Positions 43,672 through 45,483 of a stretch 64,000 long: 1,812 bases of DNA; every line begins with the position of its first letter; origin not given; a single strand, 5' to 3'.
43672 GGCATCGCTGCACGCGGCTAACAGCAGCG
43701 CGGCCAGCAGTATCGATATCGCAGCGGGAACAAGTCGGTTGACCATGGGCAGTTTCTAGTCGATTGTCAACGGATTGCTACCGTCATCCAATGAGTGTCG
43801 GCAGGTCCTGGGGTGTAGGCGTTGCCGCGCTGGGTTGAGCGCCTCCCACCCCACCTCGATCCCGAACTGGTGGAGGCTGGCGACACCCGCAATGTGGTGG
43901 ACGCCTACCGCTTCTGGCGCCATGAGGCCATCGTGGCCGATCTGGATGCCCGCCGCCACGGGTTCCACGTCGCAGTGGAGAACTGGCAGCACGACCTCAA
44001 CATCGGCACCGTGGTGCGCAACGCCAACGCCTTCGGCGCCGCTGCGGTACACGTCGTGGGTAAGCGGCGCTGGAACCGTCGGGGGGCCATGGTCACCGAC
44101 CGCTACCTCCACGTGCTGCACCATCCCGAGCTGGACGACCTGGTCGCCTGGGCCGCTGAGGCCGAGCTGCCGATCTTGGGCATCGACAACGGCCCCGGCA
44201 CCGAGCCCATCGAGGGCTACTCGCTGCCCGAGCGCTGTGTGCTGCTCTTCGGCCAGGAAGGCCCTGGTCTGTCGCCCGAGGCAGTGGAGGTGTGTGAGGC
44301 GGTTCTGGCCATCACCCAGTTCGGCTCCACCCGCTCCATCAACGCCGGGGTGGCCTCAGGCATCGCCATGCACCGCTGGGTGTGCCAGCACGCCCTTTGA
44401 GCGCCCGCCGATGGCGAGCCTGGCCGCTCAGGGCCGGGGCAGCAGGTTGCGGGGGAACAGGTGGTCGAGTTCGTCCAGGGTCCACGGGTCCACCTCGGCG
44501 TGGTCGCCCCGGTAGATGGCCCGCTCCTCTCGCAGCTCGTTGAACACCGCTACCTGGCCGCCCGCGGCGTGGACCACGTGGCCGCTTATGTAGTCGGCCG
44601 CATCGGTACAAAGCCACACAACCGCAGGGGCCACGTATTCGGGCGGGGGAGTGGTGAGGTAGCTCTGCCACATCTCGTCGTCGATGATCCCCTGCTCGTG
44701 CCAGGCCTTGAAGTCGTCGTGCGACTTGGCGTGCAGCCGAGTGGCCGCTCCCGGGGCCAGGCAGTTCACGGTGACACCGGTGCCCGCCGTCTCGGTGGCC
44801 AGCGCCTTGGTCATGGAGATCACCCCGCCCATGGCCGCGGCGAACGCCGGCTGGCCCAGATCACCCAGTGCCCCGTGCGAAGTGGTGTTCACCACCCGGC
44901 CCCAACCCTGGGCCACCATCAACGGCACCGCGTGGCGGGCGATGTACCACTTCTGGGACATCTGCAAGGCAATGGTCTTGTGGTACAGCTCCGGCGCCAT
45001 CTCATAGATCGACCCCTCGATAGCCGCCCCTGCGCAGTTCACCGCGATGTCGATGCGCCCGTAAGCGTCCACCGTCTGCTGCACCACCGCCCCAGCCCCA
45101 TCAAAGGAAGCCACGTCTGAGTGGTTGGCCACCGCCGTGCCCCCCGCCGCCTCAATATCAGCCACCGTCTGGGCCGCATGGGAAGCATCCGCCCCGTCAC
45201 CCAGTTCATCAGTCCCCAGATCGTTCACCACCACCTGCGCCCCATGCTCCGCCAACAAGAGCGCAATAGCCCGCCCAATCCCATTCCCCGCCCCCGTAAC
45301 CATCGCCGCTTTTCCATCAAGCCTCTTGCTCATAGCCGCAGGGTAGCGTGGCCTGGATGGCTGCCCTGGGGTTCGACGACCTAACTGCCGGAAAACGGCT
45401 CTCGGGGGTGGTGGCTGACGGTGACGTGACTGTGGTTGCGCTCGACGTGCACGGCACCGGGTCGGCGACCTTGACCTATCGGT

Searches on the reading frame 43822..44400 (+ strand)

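Call 29: search_protein_families(library=pfam, proteins=[window:43822-44400:+], max_evalue=0.1)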
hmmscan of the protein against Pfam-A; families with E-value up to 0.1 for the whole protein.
window:43822-44400:+ (192 aa): 1 family
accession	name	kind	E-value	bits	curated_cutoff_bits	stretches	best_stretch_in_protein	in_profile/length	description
PF00588.24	SpoU_methylase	-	7.4e-26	91.4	29.7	1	48-184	2-142/142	SpoU rRNA Methylase family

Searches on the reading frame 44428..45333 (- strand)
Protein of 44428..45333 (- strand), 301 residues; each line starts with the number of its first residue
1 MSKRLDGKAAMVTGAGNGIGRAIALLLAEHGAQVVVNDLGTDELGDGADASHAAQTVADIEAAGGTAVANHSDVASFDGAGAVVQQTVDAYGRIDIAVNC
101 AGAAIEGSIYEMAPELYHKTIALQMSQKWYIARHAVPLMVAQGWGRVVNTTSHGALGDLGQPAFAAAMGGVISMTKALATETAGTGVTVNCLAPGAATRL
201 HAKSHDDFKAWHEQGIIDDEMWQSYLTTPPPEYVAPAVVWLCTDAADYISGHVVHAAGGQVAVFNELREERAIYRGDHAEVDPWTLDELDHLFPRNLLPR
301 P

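Call 6: search_protein_families(library=padloc, proteins=[window:44428-45333:-], max_evalue=0.01)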
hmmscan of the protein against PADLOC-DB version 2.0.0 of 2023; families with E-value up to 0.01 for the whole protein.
window:44428-45333:- (301 aa): 0 families

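Call 29: search_protein_families(library=pfam, proteins=[window:44428-45333:-], max_evalue=0.1)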
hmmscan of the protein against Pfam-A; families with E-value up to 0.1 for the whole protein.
window:44428-45333:- (301 aa): 5 families
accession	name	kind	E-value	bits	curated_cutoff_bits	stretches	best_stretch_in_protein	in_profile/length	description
PF13561.12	adh_short_C2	-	1e-37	130.4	27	1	14-259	1-234/236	Enoyl-(Acyl carrier protein) reductase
PF00106.31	adh_short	-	5.6e-33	114.5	26.6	1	8-197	1-182/195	short chain dehydrogenase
PF08659.16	KR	-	1.8e-06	28.5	22.6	1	11-190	4-171/180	KR domain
PF02882.25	THF_DHG_CYH_C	-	0.00034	20.4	27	1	4-47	33-76/160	Tetrahydrofolate dehydrogenase/cyclohydrolase, NAD(P)-binding domain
PF02737.24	3HCDH_N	-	0.005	17.2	22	1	12-53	4-44/180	3-hydroxyacyl-CoA dehydrogenase, NAD binding domain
